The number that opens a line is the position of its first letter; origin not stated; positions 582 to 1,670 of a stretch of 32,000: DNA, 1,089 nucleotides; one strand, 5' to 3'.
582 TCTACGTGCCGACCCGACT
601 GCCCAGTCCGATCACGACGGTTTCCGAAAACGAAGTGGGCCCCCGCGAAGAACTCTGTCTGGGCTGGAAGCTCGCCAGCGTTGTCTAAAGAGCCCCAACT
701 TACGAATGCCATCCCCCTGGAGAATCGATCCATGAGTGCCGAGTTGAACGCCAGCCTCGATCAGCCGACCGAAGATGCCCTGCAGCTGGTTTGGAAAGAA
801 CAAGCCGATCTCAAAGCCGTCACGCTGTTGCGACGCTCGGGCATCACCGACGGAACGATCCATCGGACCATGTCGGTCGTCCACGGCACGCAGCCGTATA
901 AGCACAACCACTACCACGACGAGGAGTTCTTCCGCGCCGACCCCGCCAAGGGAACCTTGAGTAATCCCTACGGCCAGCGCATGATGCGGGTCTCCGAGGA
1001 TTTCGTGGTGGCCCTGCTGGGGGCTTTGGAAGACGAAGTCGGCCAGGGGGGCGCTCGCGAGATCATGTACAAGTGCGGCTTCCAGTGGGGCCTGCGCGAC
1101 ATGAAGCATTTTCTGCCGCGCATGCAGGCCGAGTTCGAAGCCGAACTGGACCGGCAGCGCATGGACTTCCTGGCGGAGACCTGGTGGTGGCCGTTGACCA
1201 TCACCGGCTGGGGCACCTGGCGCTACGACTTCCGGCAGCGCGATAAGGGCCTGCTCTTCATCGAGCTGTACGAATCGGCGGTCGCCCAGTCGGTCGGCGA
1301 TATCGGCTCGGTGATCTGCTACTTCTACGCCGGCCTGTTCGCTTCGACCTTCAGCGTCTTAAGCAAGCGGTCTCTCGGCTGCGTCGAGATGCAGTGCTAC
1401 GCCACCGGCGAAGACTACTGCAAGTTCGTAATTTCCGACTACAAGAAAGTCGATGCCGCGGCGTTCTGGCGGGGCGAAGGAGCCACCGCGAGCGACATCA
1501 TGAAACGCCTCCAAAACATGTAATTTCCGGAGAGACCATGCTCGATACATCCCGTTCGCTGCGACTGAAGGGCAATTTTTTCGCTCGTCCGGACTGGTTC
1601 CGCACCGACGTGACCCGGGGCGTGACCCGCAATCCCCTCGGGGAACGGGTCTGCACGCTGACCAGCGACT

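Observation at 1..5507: Operon linking heme oxygenase to phycobiliprotein-like globins, V4R proteins and two kinases: candidate bilin/tetrapyrrole sensory system in a non-phototroph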

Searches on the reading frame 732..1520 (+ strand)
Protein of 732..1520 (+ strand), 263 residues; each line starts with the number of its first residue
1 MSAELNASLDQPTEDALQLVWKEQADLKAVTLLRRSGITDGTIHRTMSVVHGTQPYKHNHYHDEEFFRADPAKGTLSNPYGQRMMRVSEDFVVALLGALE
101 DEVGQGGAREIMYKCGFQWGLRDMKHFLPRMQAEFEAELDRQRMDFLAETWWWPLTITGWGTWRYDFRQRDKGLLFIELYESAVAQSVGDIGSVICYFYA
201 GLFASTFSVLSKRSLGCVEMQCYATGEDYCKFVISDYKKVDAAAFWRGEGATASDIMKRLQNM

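Call 5: search_protein_families(library=pfam, proteins=[window:732-1520:+], max_evalue=1)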
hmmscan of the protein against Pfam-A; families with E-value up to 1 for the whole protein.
window:732-1520:+ (263 aa): 3 families
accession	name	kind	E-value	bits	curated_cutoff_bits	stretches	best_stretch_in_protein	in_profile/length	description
PF02830.23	V4R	-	2.8e-15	56.6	31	1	176-234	2-60/62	V4R domain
PF06505.16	XylR_N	-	0.00033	20.7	23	1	68-132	7-70/101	Activator of aromatic catabolism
PF10216.14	ChpXY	-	0.18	11.4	25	1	61-146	222-301/352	CO2 hydration protein (ChpXY)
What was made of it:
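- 732..1523 (+): V4R-A, a 263-aa protein with XylR_N-like and V4R domains. It is the most conserved protein of the whole cluster family. Call 5: V4R 2.8e-15 and XylR_N 3e-4.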

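Call 6: search_protein_families(library=ncbifam, proteins=[window:732-1520:+], max_evalue=1)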
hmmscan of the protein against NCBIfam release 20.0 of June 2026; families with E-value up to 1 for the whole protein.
window:732-1520:+ (263 aa): 2 families
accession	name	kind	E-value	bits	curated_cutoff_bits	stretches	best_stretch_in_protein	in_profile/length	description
NF053755.1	MsvR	equivalog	1.7e-08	34.5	220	1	174-234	176-236/236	transcriptional factor MsvR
TIGR02019.1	BchJ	equivalog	0.19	11.6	74.3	1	156-233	115-187/188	bacteriochlorophyll 4-vinyl reductase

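Call 21: find_homologous_proteins(query=window:732-1520:+, max_evalue=0.001)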
Query window:732-1520:+ (263 aa): 220 proteins with E <= 0.001 among 778 candidates; the best 120 are listed.
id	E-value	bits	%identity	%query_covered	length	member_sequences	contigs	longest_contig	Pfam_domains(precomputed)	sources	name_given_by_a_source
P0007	2.3e-179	613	100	100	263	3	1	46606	PF02830.24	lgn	-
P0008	3.8e-154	530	84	100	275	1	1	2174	PF06505.17,PF02830.24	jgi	jgi:uncharacterized protein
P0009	1.1e-150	519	82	100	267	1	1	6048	PF02830.24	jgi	jgi:uncharacterized protein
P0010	7.3e-150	516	84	97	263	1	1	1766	PF02830.24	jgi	jgi:predicted hydrocarbon binding protein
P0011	1.9e-139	482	74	99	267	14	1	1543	PF02830.24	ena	-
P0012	8.7e-139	480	75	99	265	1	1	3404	PF02830.24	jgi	jgi:uncharacterized protein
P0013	5.3e-138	477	76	100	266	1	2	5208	PF02830.24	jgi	jgi:predicted hydrocarbon binding protein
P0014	6.0e-138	477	73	99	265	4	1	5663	PF02830.24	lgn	-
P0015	2.3e-137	475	74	99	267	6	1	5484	PF02830.24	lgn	-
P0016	2.4e-137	475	73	99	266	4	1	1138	PF02830.24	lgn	-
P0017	1.7e-136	472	73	100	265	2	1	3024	PF02830.24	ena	-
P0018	2.6e-136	471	74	99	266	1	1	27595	PF02830.24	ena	-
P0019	4.9e-136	471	74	100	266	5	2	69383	PF02830.24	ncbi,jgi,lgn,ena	jgi:predicted hydrocarbon binding protein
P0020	8.0e-136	470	73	99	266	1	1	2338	PF02830.24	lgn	-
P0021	3.8e-135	468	72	99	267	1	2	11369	PF02830.24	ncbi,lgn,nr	ncbi:MAG: V4R domain-containing protein [Thermogemmata sp.]|nr:V4R domain-containing protein [Thermo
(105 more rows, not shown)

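Call 23: find_related_loci(query=A1, collection=genome_contigs, flank=10000)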
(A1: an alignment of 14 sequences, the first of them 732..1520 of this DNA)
Query A1 (263 aa) in genome_contigs; peptide patterns used: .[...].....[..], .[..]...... (x = any residue, [..] = any of these).
221 stretches matched a pattern; 193 encode a relative of the query (tblastn E <= 1e-3); the best 80 are kept; 80 distinct loci.
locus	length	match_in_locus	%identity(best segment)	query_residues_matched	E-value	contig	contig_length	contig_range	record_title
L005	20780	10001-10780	75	4-263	9e-144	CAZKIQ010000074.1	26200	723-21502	MAG TPA_asm: uncultured Alcaligenaceae bacterium isolate SRP287051_co1_48 genome assembly, contig: NODE_2813_length_2620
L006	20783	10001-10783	75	4-263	1e-142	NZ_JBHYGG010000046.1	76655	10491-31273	MAG: Gemmata sp. isolate SAMS01UC_bin-009 SAMS01UC_bin-009_c14, whole genome shotgun sequence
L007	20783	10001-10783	74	4-263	8e-142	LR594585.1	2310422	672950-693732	Gemmataceae bacterium isolate CJuql4 genome assembly, scaffold: Scf3, whole genome shotgun sequence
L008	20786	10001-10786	75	2-263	1e-141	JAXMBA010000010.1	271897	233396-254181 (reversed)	MAG: Gemmataceae bacterium isolate STL-PLA24 C1.164.fa-10, whole genome shotgun sequence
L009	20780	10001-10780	74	4-263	7e-141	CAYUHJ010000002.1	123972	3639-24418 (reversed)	MAG TPA_asm: uncultured Alcaligenaceae bacterium isolate binchicken_co311_143 genome assembly, contig: NODE_244_length_1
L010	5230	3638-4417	71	4-263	4e-137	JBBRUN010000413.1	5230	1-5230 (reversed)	MAG: Gemmatales bacterium isolate La3_concoct.211 La3_concoct.211_K_1714167_L_5230_cov_12.0000, whole genome shotgun seq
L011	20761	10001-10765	74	9-263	3e-136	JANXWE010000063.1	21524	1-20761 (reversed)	MAG: Fimbriiglobus sp. isolate GL140_1_metabat_325 GL140_1_k141_2046370, whole genome shotgun sequence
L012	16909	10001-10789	70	1-263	1e-133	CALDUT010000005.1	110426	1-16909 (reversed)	MAG: uncultured Gemmata sp. isolate N1_Bin_METABAT__218_1 genome assembly, contig: c_000001229608, whole genome shotgun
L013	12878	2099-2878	69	4-263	9e-131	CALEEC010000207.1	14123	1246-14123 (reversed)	MAG: uncultured Gemmataceae bacterium isolate R1_Bin_Bin_101_sub_1 genome assembly, contig: c_000000323518, whole genome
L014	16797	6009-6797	65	1-263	5e-125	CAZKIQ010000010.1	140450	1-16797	MAG TPA_asm: uncultured Alcaligenaceae bacterium isolate SRP287051_co1_48 genome assembly, contig: NODE_260_length_14045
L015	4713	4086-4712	74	9-217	5e-110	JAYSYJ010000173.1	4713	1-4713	MAG: Fimbriiglobus sp. isolate GFS_13392 GFS_13392_172, whole genome shotgun sequence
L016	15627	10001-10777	58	5-263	2e-108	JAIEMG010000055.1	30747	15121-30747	MAG: Gemmataceae bacterium isolate co.spades.CONCOCT.2.5kb_030 c_000000000077, whole genome shotgun sequence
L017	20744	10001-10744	62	14-263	1e-108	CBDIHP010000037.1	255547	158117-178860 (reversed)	MAG: Isosphaeraceae bacterium isolate e74af02e-f4d8-48a9-a94a-622a426f4839 genome assembly, contig: contig_37, whole gen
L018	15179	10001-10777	59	5-263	2e-107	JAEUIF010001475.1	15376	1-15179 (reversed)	MAG: Planctomycetia bacterium isolate new MAG-36 k141_3815633, whole genome shotgun sequence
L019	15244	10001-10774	59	8-263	9e-105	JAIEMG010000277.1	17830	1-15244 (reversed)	MAG: Gemmataceae bacterium isolate co.spades.CONCOCT.2.5kb_030 c_000000000195, whole genome shotgun sequence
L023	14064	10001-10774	54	7-261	1e-100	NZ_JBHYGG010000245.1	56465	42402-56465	MAG: Gemmata sp. isolate SAMS01UC_bin-009 SAMS01UC_bin-009_c38, whole genome shotgun sequence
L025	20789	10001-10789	53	2-261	2e-99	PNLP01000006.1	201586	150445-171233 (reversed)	MAG: Planctomycetaceae bacterium isolate DS2.012 DS2_1000028_201586, whole genome shotgun sequence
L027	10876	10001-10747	57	17-262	1e-97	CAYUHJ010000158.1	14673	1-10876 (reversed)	MAG TPA_asm: uncultured Alcaligenaceae bacterium isolate binchicken_co311_143 genome assembly, contig: NODE_6857_length_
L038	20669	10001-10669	55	40-263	2e-89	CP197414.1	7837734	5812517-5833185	Planctomycetaceae bacterium SH139 chromosome, complete genome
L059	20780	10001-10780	75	4-263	1e-142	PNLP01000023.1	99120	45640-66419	MAG: Planctomycetaceae bacterium isolate DS2.012 DS2_1000125_99120, whole genome shotgun sequence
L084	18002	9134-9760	48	52-261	1e-66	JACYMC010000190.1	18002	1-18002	MAG: Candidatus Sericytochromatia bacterium isolate T60_A2020_004 NODE_2422_length_18002_cov_10.4093, whole genome shotg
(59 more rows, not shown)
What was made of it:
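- Other MAGs carry a Type I and a Type II cluster together (L006+L023, L059+L025, L009+L027; call 23).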

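Call 29: search_protein_families(library=pfam, proteins=[L084:9772-10518:+, L084:12338-13849:+, L038:10688-12154:+, L038:13600-15978:+, L038:8138-9142:+, L017:7091-8680:+, L017:12730-14832:+], max_evalue=0.01)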
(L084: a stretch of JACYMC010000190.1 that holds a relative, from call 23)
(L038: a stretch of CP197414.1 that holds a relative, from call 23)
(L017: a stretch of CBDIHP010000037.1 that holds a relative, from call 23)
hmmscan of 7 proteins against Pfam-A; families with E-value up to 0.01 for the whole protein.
L084:9772-10518:+ (249 aa): 0 families

L084:12338-13849:+ (504 aa): 6 families
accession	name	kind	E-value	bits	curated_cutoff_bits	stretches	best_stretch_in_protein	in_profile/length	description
PF00069.31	Pkinase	-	5.6e-54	183.7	31.7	1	32-290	2-260/263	Protein kinase domain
PF07714.23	PK_Tyr_Ser-Thr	-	2.8e-37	128.9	23.1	1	34-292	4-258/258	Protein tyrosine and serine/threonine kinase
PF03109.22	ABC1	-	3.2e-07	30.2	22.9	1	87-195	121-230/244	ABC1 atypical kinase-like domain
PF01636.29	APH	-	8.6e-07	29.4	23.2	1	130-179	146-197/239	Phosphotransferase enzyme family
PF17667.7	Pkinase_fungal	-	0.0014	17.9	24.1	1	140-221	294-379/387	Fungal protein kinase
PF06293.20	Kdo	-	0.0016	18.3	21.3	1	109-168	93-154/207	Lipopolysaccharide kinase (Kdo/WaaP) family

L038:10688-12154:+ (489 aa): 1 family
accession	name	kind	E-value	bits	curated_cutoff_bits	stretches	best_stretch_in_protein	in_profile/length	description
PF10511.15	Cementoin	-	1.3e-06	28.4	27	0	259-279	1-21/30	Trappin protein transglutaminase binding domain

L038:13600-15978:+ (793 aa): 1 family
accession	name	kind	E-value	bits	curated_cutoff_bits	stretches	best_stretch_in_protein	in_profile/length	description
PF00502.25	Phycobilisome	-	3.9e-18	66.3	22.2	2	13-149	8-148/155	Phycobilisome protein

L038:8138-9142:+ (335 aa): 1 family
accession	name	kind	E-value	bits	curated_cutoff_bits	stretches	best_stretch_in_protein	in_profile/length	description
PF05996.17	Fe_bilin_red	-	2.8e-14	53.8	31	1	103-332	9-227/228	Ferredoxin-dependent bilin reductase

L017:7091-8680:+ (530 aa): 5 families
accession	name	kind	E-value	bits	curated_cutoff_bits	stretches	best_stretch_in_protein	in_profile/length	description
PF00069.31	Pkinase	-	8.6e-52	176.6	31.7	1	209-456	4-254/263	Protein kinase domain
PF07714.23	PK_Tyr_Ser-Thr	-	3e-33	115.7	23.1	1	208-455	3-250/258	Protein tyrosine and serine/threonine kinase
PF03109.22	ABC1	-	4.7e-05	23.1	22.9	1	279-361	140-221/244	ABC1 atypical kinase-like domain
PF17667.7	Pkinase_fungal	-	6.9e-05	22.2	24.1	1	310-389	289-375/387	Fungal protein kinase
PF01636.29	APH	-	0.00029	21.1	23.2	0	318-355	160-198/239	Phosphotransferase enzyme family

L017:12730-14832:+ (701 aa): 3 families
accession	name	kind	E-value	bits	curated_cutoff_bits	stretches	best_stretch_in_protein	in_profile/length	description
PF00069.31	Pkinase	-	2.4e-42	145.6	31.7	1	88-350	1-257/263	Protein kinase domain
PF07714.23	PK_Tyr_Ser-Thr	-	6.6e-25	88.3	23.1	1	91-354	4-258/258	Protein tyrosine and serine/threonine kinase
PF01636.29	APH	-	0.008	16.4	23.2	0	170-224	128-187/239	Phosphotransferase enzyme family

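Call 47: find_encoding_contigs(protein=P0007, flank=10000, max_places=4)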
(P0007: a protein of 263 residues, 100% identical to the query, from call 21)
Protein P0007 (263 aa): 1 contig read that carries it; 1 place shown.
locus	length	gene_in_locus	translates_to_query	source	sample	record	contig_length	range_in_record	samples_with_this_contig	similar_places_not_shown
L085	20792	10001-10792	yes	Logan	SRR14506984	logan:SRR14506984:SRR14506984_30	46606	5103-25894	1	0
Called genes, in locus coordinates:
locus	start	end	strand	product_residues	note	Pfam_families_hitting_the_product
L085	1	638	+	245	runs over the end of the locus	-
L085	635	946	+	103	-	PF13601:HTH_34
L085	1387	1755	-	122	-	-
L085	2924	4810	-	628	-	PF25174:Beta-prop_THOC3, PF23381:Beta-prop_IFT122_1st, PF24796:WDR55, PF24807:WD40_CDC20-Fz, PF24817:WD40_WDHD1_1st, PF25173:Beta-prop_WDR3_1st, PF25175:Beta-prop_WDR5, PF23414:Beta-prop_EML_2, +16 more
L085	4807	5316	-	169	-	PF04542:Sigma70_r2, PF08281:Sigma70_r4_2, PF04545:Sigma70_r4 (weak)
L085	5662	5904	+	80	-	-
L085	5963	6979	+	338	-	-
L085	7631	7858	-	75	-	-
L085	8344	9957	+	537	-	PF00989:PAS (weak)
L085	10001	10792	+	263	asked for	PF02830:V4R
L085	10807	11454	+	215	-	-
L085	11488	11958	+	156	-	-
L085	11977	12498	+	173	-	-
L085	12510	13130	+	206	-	PF01126:Heme_oxygenase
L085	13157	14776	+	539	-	PF00111:Fer2, PF00069:Pkinase, PF01636:APH (faint), PF07714:PK_Tyr_Ser-Thr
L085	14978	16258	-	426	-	PF01757:Acyl_transf_3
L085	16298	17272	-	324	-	PF01370:Epimerase, PF04321:RmlD_sub_bind, PF16363:GDP_Man_Dehyd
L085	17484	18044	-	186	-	PF25087:GMPPB_C (faint), PF00132:Hexapep (weak)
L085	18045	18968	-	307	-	PF00535:Glycos_transf_2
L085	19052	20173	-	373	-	PF13439:Glyco_transf_4, PF13579:Glyco_trans_4_4, PF20706:GT4-conflict, PF00534:Glycos_transf_1, PF13692:Glyco_trans_1_4, PF13524:Glyco_trans_1_2 (weak)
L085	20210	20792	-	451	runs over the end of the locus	-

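Call 52: find_homologous_proteins(query=A3, max_evalue=0.001)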
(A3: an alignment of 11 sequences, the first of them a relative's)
Query A3 (11 sequences) (240 aa, profile of the alignment): 10 proteins with E <= 0.001 among 8000 candidates.
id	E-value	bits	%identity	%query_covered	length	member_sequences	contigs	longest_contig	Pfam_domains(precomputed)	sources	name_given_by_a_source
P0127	1.8e-95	338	100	100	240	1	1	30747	PF05996.18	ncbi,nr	ncbi:MAG: hypothetical protein K2R98_06315 [Gemmataceae bacterium]|nr:hypothetical protein [Gemmatac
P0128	7.2e-95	336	54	91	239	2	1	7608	PF05996.18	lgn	-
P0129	2.8e-84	301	53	100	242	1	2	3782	PF05996.18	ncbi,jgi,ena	jgi:hypothetical protein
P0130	2.7e-80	288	32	92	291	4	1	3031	PF05996.18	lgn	-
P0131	5.9e-80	287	33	89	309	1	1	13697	PF05996.18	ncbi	-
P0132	9.6e-80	286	53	100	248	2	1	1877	PF05996.18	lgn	-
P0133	2.2e-71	259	46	96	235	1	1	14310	PF05996.18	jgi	-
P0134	6.4e-64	234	41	95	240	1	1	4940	PF05996.18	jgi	-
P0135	2.4e-62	229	45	96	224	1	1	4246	PF05996.18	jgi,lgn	jgi:hypothetical protein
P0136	3.9e-60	222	35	82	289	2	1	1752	PF05996.18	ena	-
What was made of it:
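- The one attempt returned only 10 proteins and is uninformative (call 52).
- Tried and rejected: Only 10 proteins came back because of the word-index cap, and none was from Telmatocola (call 52).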

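Call 53: search_protein_families(library=pfam, proteins=[L085:8344-9954:+, L085:5963-6976:+, L085:5662-5901:+], max_evalue=0.01)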
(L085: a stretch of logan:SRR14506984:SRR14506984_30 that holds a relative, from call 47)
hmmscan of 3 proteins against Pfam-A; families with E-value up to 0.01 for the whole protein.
L085:8344-9954:+ (537 aa): 1 family
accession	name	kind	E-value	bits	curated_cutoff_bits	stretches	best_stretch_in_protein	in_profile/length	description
PF00989.32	PAS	-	9.7e-06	26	22.6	1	160-239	2-86/113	PAS fold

L085:5963-6976:+ (338 aa): 0 families

L085:5662-5901:+ (80 aa): 0 families
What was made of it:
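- Closest known: Light-harvesting phycobiliprotein alpha/beta pairs. Different: No lyase, linker or photosynthesis gene was recognised among the neighbouring genes that were annotated (calls 47, 53).
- None is a heme-uptake gene (calls 47, 53).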

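Call 57: search_solved_structures(query=A1, max_evalue=1, show_alignments=1)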
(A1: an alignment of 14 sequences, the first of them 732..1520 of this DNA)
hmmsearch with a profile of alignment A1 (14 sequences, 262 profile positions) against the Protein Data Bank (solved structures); distinct sequences matched with E-value up to 1: 7.
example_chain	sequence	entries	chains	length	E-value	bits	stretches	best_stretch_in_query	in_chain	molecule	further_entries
6iy8_A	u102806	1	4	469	0.13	15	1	175-236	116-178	Positive regulator CapR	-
9wju_A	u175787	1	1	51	0.23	14.2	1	65-106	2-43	Prepeptide GarQ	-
5fru_A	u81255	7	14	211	0.3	13.8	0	83-232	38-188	Positive phenol-degradative gene regulator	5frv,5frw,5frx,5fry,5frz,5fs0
9oil_A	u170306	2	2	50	0.32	13.7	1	66-106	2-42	Prepeptide GarQ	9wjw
5kbe_A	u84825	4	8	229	0.42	13.3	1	106-232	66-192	MopR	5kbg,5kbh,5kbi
9fqr_Fw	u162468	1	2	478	0.43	13.3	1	21-143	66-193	Dynein regulatory complex subunit 4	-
2osd_A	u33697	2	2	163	0.48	13.1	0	196-238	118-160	Hypothetical protein MJ1460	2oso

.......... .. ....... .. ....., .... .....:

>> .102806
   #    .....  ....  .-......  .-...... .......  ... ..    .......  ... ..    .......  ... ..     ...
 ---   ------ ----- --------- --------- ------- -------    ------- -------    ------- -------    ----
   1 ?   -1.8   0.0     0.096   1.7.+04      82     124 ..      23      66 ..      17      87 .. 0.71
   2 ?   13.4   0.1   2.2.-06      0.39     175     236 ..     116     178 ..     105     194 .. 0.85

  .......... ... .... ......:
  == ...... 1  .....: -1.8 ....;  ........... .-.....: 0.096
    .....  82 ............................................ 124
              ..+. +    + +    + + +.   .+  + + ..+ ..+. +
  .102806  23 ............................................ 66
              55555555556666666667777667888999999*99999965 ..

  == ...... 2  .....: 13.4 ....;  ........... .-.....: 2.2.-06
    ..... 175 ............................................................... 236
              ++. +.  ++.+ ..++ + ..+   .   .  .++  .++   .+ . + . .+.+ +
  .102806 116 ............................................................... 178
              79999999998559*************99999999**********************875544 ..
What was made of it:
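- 732..1523 (+): Call 57: weak PDB matches to the CapR, PoxR and MopR sensor domains (E 0.1-0.4) that align the Cys motif.
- Closest known: XylR/DmpR/MopR/PoxR/CapR aromatic-effector sensor domains. Same: It also has a Cys-x23-Glu-x2-Cys-x7-Cys motif with the spacing of the zinc site I recall for MopR (own knowledge), aligned in call 57.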
